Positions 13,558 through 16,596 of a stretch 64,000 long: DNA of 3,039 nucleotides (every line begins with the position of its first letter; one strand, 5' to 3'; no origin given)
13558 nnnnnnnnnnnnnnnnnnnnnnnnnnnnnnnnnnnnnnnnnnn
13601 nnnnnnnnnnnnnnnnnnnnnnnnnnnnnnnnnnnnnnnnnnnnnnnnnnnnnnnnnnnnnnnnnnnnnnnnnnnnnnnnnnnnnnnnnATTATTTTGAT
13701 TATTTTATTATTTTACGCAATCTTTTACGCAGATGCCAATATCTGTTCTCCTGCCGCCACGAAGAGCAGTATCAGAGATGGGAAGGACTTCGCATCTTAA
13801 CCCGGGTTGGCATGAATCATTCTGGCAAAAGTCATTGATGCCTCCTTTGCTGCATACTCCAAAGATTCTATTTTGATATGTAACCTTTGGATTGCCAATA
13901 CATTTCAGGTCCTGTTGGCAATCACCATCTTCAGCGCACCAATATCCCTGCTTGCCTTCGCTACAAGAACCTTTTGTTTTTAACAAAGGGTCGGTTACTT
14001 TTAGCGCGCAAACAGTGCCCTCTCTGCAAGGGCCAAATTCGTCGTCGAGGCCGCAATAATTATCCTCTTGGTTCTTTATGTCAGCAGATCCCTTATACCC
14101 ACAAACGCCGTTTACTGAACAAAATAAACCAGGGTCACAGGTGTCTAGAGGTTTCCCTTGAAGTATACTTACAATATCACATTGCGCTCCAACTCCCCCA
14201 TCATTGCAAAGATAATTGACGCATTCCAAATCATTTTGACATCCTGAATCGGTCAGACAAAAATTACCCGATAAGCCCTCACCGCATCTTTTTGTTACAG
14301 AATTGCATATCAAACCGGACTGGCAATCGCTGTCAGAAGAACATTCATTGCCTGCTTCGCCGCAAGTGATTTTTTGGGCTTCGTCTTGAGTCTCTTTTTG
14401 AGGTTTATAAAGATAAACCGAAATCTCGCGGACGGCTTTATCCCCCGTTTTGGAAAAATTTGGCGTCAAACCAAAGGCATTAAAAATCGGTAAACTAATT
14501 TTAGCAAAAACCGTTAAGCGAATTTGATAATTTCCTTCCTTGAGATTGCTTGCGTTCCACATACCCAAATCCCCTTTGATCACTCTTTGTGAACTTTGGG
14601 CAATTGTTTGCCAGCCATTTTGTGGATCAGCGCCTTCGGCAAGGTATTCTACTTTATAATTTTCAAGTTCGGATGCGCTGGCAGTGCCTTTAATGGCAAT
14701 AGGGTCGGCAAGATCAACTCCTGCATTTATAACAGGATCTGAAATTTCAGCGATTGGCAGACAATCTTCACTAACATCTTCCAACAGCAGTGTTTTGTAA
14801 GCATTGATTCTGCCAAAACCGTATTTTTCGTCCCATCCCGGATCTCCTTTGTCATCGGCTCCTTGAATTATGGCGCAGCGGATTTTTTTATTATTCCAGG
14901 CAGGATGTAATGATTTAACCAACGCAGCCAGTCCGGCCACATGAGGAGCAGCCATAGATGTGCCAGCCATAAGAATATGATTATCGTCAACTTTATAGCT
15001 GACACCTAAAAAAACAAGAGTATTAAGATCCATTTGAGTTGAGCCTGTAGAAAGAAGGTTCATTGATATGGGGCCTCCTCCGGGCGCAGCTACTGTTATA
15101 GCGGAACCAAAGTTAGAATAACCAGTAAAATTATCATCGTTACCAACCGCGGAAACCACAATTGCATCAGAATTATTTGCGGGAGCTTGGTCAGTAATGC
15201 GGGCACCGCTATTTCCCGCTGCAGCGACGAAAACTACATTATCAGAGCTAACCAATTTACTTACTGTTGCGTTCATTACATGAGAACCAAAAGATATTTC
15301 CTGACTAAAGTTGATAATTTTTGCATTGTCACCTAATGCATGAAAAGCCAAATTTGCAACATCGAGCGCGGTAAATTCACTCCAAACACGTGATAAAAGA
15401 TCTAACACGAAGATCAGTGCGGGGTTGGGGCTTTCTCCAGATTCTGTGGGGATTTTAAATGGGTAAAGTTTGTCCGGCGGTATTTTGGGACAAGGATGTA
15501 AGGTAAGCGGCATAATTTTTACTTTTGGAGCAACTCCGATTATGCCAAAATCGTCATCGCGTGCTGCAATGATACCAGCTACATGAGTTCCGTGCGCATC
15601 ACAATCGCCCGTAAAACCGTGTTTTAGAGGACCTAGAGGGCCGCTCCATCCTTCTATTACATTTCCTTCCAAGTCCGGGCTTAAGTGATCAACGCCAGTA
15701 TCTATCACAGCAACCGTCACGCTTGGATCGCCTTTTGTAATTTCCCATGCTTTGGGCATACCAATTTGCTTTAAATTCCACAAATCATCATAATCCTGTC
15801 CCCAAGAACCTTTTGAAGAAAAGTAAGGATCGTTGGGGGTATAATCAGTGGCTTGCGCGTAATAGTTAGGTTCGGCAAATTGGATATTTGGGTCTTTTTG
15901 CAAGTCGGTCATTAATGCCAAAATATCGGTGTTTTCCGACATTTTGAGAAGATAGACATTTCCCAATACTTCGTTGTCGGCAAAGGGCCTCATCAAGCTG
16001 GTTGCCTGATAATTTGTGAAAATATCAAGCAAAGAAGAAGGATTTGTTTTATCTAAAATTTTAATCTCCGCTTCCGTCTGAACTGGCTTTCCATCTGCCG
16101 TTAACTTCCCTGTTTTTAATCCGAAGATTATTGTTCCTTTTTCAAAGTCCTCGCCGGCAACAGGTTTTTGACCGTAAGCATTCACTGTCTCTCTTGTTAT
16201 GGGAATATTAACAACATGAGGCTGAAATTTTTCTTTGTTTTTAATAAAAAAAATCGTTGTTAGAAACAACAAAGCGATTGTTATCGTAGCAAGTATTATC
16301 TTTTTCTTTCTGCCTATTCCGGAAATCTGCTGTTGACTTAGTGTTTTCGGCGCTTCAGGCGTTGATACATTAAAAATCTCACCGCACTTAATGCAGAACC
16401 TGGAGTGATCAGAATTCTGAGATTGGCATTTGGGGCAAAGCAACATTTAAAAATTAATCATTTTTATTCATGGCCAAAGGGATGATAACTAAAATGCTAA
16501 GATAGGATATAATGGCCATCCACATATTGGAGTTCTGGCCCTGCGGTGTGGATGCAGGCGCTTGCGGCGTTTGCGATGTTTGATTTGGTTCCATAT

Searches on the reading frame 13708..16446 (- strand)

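Call 95: search_protein_families(library=pfam, proteins=[window:13708-16446:-], max_evalue=0.0001)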
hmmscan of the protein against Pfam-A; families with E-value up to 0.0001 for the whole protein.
window:13708-16446:- (912 aa): 2 families
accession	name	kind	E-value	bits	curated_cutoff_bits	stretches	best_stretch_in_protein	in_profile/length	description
PF00082.27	Peptidase_S8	-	1.1e-42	146.8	21.8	1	242-545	3-288/288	Subtilase family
PF13240.11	Zn_Ribbon_1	-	2.3e-06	27.6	25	1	4-22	2-20/23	zinc-ribbon domain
